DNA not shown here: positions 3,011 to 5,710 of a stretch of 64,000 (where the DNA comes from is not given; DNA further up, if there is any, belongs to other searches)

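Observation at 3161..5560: AlkB-like membrane hydroxylase fused to a GlnE-like nucleotidyltransferase-type domain with a DxR in place of the catalytic DxD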

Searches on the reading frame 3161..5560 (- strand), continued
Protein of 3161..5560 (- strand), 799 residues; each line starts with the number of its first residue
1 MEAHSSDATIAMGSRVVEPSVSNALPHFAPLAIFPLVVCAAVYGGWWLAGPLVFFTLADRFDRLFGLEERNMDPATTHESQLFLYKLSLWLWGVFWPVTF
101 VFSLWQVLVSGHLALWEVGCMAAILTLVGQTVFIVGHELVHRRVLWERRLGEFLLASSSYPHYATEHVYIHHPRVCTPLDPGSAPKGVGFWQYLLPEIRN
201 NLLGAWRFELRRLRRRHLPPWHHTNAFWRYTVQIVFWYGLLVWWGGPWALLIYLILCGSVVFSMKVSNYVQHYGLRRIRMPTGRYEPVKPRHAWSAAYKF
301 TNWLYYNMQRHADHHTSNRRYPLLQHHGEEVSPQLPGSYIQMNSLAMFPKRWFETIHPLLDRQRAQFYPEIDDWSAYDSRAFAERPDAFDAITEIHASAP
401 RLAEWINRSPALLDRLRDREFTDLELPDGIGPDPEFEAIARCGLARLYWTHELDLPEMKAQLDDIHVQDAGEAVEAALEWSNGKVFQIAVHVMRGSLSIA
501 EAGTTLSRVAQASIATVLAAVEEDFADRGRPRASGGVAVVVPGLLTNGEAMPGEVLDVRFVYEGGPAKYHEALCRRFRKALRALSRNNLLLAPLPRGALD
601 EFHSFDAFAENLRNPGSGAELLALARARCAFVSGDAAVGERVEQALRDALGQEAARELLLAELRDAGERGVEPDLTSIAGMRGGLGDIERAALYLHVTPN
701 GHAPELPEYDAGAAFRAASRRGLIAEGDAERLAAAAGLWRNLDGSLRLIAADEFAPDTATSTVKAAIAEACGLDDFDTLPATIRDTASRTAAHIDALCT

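Call 55: predict_structure(alignment_id=A2)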
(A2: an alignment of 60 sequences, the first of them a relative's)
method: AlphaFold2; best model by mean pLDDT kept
length: 799 residues; sequences in the alignment: 60
mean_pLDDT: 79.2   pTM: 0.76
mean pLDDT of the five models: 79.2, 78.3, 78.2, 77.8, 75.7
residues with pLDDT >= 90: 200; 70-90: 432; 50-70: 123; < 50: 44
segments of 3 or more residues with pLDDT < 50: 1-24, 68-74, 312-321
pLDDT, mean of each block of 10 residues (from residue 1): 27 34 51 65 65 61 51 51 62 80 82 78 75 73 77 74 57 68 82 82 79 88 82 83 86 79 80 85 78 72 56 45 62 79 89 93 91 85 83 91 93 79 60 82 84 90 89 94 94 88 94 95 82 84 89 91 87 91 93 80 88 83 87 91 86 85 76 83 90 86 61 89 91 92 89 78 88 89 92 88
secondary structure, 60 per line:
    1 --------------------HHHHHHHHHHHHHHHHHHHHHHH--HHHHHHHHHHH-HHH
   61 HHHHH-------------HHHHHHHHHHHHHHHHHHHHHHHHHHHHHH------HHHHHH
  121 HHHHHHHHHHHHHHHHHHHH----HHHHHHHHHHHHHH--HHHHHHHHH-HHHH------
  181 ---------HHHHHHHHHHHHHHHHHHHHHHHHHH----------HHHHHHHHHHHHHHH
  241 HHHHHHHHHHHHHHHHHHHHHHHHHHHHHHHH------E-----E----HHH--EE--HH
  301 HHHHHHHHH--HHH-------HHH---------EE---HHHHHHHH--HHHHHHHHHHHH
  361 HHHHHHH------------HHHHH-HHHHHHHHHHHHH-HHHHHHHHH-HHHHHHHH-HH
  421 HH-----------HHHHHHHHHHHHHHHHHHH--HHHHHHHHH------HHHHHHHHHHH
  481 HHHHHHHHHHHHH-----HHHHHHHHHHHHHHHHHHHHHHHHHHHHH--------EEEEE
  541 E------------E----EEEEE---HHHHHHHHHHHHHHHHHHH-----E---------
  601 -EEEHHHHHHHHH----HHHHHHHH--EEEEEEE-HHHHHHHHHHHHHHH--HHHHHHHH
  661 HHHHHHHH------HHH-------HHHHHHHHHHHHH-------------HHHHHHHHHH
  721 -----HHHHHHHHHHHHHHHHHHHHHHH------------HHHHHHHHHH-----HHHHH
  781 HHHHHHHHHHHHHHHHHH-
elements in order (helices of 4 or more, strands of 3 or more residues): H21-43 H46-56 H58-65 H79-108 H115-140 H145-158 H161-169 H171-174 H190-215 H226-272 H299-309 H339-346 H349-367 H380-384 H386-398 H400-408 H410-417 H419-422 H434-452 H455-463 H470-493 H499-527 E536-541 E559-563 H567-585 E602-604 H605-613 H618-625 E628-634 H636-650 H653-668 H685-697 H711-720 H726-748 H761-770 H776-798

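Call 58: fold_search(model_id=the predicted structure, library=pdb)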
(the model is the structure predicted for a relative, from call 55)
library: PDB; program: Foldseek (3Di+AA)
matches with E <= 10: 213; with E <= 0.001: 5
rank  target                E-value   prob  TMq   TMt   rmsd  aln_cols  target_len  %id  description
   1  8f6t                  6.6e-12  1.00  0.36  0.64   4.5       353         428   30  Cryo-EM structure of alkane 1-monooxygenase AlkB-AlkG complex from Fontimonas thermophila (released 2023-04-05)
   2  8sbb_A                5.9e-10  1.00  0.36  0.69   4.8       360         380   27  Cryo-EM structure of FtAlkB (released 2023-04-26)
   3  1v4a                  1.3e-09  1.00  0.39  0.68   4.9       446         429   17  Structure of the N-terminal Domain of Escherichia coli Glutamine Synthetase adenylyltransferase (released 2004-07-27)
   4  3k7d_B                7.2e-08  1.00  0.36  0.56   9.6       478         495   18  C-terminal (adenylylation) domain of E.coli Glutamine Synthetase Adenylyltransferase (released 2009-12-15)
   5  3k7d_A                1.5e-07  1.00  0.36  0.54   8.6       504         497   17  C-terminal (adenylylation) domain of E.coli Glutamine Synthetase Adenylyltransferase (released 2009-12-15)
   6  6yx5_B                1.2e-03  1.00  0.27  0.56   6.7       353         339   13  Structure of DrrA from Legionella pneumophilia in complex with human Rab8a (released 2020-12-23)
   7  7abh_u                8.2e-02  0.14  0.11  0.10  30.5      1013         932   10  Human pre-Bact-2 spliceosome (SF3b/U2 snRNP portion) (released 2020-12-09)
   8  5g4a_B                1.8e-01  0.84  0.15  0.35  10.7       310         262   14  AadA in complex with ATP and magnesium (released 2017-11-29)
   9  7unk_A                1.8e-01  0.09  0.10  0.09  32.1       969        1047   12  Structure of Importin-4 bound to the H3-H4-ASF1 histone-histone chaperone complex (released 2022-09-21)
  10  5lpa_A                2.1e-01  0.84  0.16  0.35   9.9       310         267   15  AadA E87Q in complex with ATP, calcium and dihydrostreptomycin (released 2018-01-17)
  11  7zjs_A                2.2e-01  0.13  0.11  0.10  26.2       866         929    9  Structural basis of centromeric cohesion protection by SGO1 (released 2023-04-26)
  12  6fzb_A                2.5e-01  0.80  0.16  0.36  10.1       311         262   14  AadA in complex with ATP, magnesium and streptomycin (released 2018-06-13)
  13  4pju_A                2.5e-01  0.16  0.14  0.13  24.8       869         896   11  crystal structure of human Stromal Antigen 2 (SA2) in complex with Sister Chromatid Cohesion protein 1 (Scc1) (released 2014-08-27)
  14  5g4a_A                2.7e-01  0.80  0.16  0.36  10.0       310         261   15  AadA in complex with ATP and magnesium (released 2017-11-29)
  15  7vf5_A                2.8e-01  0.10  0.11  0.10  22.8       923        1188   10  Human m6A-METTL associated complex (WTAP, VIRMA, and HAKAI) (released 2022-09-14)
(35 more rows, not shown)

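Call 74: search_protein_families(library=ncbifam, proteins=[L005:21283-21834:-, L069:5282-6409:+, L005:16180-19122:-, L005:19122-21281:-, L005:14875-16164:-, L005:12178-12429:+, L005:12548-14794:-, L001:21245-21532:+], max_evalue=0.001)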
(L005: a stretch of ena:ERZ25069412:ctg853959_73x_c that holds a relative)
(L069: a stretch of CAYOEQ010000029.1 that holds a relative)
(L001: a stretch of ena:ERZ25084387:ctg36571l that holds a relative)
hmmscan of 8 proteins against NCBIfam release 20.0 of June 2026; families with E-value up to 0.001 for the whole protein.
L005:21283-21834:- (183 aa): 1 family
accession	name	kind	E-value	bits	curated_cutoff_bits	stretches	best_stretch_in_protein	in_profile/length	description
TIGR03794.1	NHLM_micro_HlyD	equivalog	0.00013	21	156.2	1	21-71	6-56/421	NHLP bacteriocin system secretion protein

L069:5282-6409:+ (375 aa): 0 families

L005:16180-19122:- (980 aa): 183 families (the best 25 are shown)
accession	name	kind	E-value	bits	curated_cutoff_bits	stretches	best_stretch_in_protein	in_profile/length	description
TIGR03797.1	NHLM_micro_ABC2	equivalog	1.4e-202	674.9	709.4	1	294-979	2-686/686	NHLP bacteriocin export ABC transporter permease/ATPase subunit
TIGR03796.1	NHLM_micro_ABC1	equivalog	8.8e-82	275.4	853.3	1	419-976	144-710/710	NHLP family bacteriocin export ABC transporter peptidase/permease/ATPase subunit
TIGR01846.1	type_I_sec_HlyB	subfamily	5.7e-75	253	725.55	1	437-979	147-693/694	type I secretion system permease/ATPase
TIGR02203.1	MsbA_lipidA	equivalog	1.7e-71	241.4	602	1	455-977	40-568/572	lipid A export permease/ATP-binding protein MsbA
TIGR03375.1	type_I_sec_LssB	subfamily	9e-66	222.6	693.1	1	425-967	145-691/696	type I secretion system permease/ATPase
TIGR02204.1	MsbA_rel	hypoth_equivalog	3e-63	214.4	780.4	1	684-978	278-575/576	ABC transporter, permease/ATP-binding protein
NF010178.0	PRK13657.1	equivalog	2.5e-62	211.2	733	1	433-978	23-570/588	glucan ABC transporter ATP-binding protein/ permease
NF045513.1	HepA_fam_ABC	equivalog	6.5e-58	196.6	725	1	667-971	294-602/610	heterocyst formation ABC transporter subunit HepA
TIGR02857.1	CydD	equivalog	4e-56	191.1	435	1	430-950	4-529/529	thiol reductant ABC exporter subunit CydD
TIGR00958.1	3a01208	subfamily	4.4e-53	180.6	874.6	1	687-975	420-711/711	antigen peptide transporter 2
NF052233.1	CphA_assoc_ABC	equivalog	9.6e-53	179.6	880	1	725-978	491-743/766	cyanophycin metabolism-associated ABC transporter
TIGR01193.1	bacteriocin_ABC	subfamily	1.1e-52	179.6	523.85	1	434-975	161-706/708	peptide cleavage/export ABC transporter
TIGR01842.1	type_I_sec_PrtD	subfamily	2.7e-51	174.7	510.15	1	446-965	23-541/544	type I secretion system permease/ATPase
NF008381.0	PRK11176.1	equivalog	3.9e-51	174.1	867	1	680-979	278-580/582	lipid A ABC transporter ATP-binding protein/permease MsbA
TIGR02868.1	CydC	equivalog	4.6e-50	170.8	329.05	1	432-937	13-529/530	thiol reductant ABC exporter subunit CydC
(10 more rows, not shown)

L005:19122-21281:- (719 aa): 188 families (the best 25 are shown)
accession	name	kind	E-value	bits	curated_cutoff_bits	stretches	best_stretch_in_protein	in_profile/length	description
TIGR03796.1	NHLM_micro_ABC1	equivalog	2.1e-252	839.4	853.3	1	7-717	2-710/710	NHLP family bacteriocin export ABC transporter peptidase/permease/ATPase subunit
TIGR01846.1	type_I_sec_HlyB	subfamily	7.2e-116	388.1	725.55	1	22-716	4-689/694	type I secretion system permease/ATPase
TIGR03797.1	NHLM_micro_ABC2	equivalog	9.6e-109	364.8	709.4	1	48-717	28-683/686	NHLP bacteriocin export ABC transporter permease/ATPase subunit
TIGR03375.1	type_I_sec_LssB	subfamily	1.3e-95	321.2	693.1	1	21-707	5-691/696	type I secretion system permease/ATPase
TIGR01193.1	bacteriocin_ABC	subfamily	1.8e-91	307.8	523.85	1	12-717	1-707/708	peptide cleavage/export ABC transporter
TIGR00958.1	3a01208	subfamily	7.6e-88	295.5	874.6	1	237-716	241-711/711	antigen peptide transporter 2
TIGR02203.1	MsbA_lipidA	equivalog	4.2e-87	293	602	1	235-716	93-566/572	lipid A export permease/ATP-binding protein MsbA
TIGR02204.1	MsbA_rel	hypoth_equivalog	2.5e-81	274.1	780.4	1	162-716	22-572/576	ABC transporter, permease/ATP-binding protein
NF010178.0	PRK13657.1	equivalog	2e-77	261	733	1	153-718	13-569/588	glucan ABC transporter ATP-binding protein/ permease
NF045513.1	HepA_fam_ABC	equivalog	9.1e-70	235.7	725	1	236-714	134-604/610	heterocyst formation ABC transporter subunit HepA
NF052233.1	CphA_assoc_ABC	equivalog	3.9e-68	230.5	880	1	199-717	232-741/766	cyanophycin metabolism-associated ABC transporter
TIGR01842.1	type_I_sec_PrtD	subfamily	2.1e-67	227.9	510.15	1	157-706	4-542/544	type I secretion system permease/ATPase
TIGR01192.1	chvA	subfamily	5.5e-67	226.7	585.4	1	158-718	18-569/585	glucan export ABC transporter ATP-binding protein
NF008381.0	PRK11176.1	equivalog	7.3e-64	216.1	867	1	235-717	102-577/582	lipid A ABC transporter ATP-binding protein/permease MsbA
NF008055.0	PRK10789.1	equivalog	2.8e-63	214.3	845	1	146-714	3-566/590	SmdA family multidrug ABC transporter permease/ATP-binding protein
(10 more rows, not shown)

L005:14875-16164:- (429 aa): 5 families
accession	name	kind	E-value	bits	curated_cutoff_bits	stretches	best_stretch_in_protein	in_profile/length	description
TIGR03793.1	leader_NHLP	domain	4.2e-12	45.7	50.9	1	7-69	9-72/77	NHLP leader peptide family RiPP precursor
TIGR01323.1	nitrile_alph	equivalog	4.6e-06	26.3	249.85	1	14-69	114-168/189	nitrile hydratase subunit alpha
TIGR03887.1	thiocyan_alph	equivalog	2.9e-05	24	291.45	1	14-69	125-179/200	thiocyanate hydrolase subunit gamma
TIGR01787.1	squalene_cyclas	subfamily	0.0001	21.1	322.7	1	343-387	544-589/622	squalene/oxidosqualene cyclases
NF038399.1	NH_RiPP_Os17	domain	0.00076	19.5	40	0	9-39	8-37/63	Os1348 family NHLP clan protein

L005:12178-12429:+ (83 aa): 5 families
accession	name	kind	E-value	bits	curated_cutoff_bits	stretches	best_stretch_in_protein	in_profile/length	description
TIGR03793.1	leader_NHLP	domain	2.1e-18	66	50.9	1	6-78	4-77/77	NHLP leader peptide family RiPP precursor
TIGR01323.1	nitrile_alph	equivalog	2.3e-07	30.5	249.85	1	20-73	116-168/189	nitrile hydratase subunit alpha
NF038399.1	NH_RiPP_Os17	domain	1.4e-06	28.2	40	1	8-38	3-32/63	Os1348 family NHLP clan protein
TIGR03887.1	thiocyan_alph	equivalog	0.00011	22.1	291.45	1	21-74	128-180/200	thiocyanate hydrolase subunit gamma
TIGR03795.1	RNP_Burkhold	subfamily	0.00028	21.2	41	1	17-59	26-68/114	BMA_0021/BMA_0022 family TOMM bacteriocin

L005:12548-14794:- (748 aa): 5 families
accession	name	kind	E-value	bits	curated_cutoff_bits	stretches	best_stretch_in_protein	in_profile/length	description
TIGR03604.1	TOMM_cyclo_SagD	subfamily_domain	1.8e-83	280.6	219.25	1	376-745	1-373/377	thiazole/oxazole-forming peptide maturase, SagD family component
TIGR03882.1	cyclo_dehyd_2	equivalog_domain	8.1e-43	146.5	36.9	1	165-333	1-164/164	TOMM precursor leader peptide-binding protein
TIGR03266.1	methan_mark_1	equivalog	5.5e-42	144.1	365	1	374-713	55-365/376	YcaO-related McrA-glycine thioamidation protein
TIGR00702.1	TIGR00702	domain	7.5e-30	104.2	75.65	1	373-711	50-365/377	YcaO-type kinase domain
NF040716.1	YcaO_for_S12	equivalog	6.6e-05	21.5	700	0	374-521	55-201/571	30S ribosomal protein S12 methylthiotransferase accessory factor YcaO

L001:21245-21532:+ (95 aa): 5 families
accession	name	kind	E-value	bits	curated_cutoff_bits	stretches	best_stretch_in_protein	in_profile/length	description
TIGR03793.1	leader_NHLP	domain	1.2e-20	73.1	50.9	1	12-90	2-77/77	NHLP leader peptide family RiPP precursor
TIGR01323.1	nitrile_alph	equivalog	7.7e-10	38.6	249.85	1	27-88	115-175/189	nitrile hydratase subunit alpha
TIGR03795.1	RNP_Burkhold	subfamily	5.8e-06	26.6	41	1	18-67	19-68/114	BMA_0021/BMA_0022 family TOMM bacteriocin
NF038399.1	NH_RiPP_Os17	domain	4.5e-05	23.4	40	1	18-45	5-31/63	Os1348 family NHLP clan protein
TIGR03887.1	thiocyan_alph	equivalog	0.00017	21.5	291.45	1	27-90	126-188/200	thiocyanate hydrolase subunit gamma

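Call 82: find_related_loci(query=A3, collection=metagenome_contigs, flank=10000)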
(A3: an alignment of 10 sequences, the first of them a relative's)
Query A3 (774 aa) in metagenome_contigs; peptide patterns used: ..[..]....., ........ (x = any residue, [..] = any of these).
600 stretches matched a pattern (row limit reached: there are more); 452 encode a relative of the query (tblastn E <= 1e-3); the best 80 are kept; 80 distinct loci.
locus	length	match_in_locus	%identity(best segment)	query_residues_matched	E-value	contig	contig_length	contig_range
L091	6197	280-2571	76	17-774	0e+0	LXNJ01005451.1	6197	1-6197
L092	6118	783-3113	69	8-774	0e+0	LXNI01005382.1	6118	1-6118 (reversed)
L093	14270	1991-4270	70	15-774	0e+0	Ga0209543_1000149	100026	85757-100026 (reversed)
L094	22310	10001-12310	65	14-774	0e+0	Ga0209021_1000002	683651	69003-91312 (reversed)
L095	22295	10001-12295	62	15-774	0e+0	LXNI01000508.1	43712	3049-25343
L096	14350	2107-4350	39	25-773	2e-179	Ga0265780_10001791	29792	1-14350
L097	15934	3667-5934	41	19-771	3e-177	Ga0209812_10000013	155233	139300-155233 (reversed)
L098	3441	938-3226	42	3-769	0e+0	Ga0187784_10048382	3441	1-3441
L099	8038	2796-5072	42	1-769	3e-173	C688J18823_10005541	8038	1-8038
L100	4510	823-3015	43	30-769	2e-178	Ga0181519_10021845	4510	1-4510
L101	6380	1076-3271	43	30-769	1e-173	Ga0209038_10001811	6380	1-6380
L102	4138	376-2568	43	30-769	4e-178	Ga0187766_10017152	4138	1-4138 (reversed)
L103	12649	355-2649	42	2-769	1e-171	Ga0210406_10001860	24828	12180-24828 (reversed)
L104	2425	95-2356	43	13-769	0e+0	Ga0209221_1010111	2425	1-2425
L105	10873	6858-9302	40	11-773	4e-171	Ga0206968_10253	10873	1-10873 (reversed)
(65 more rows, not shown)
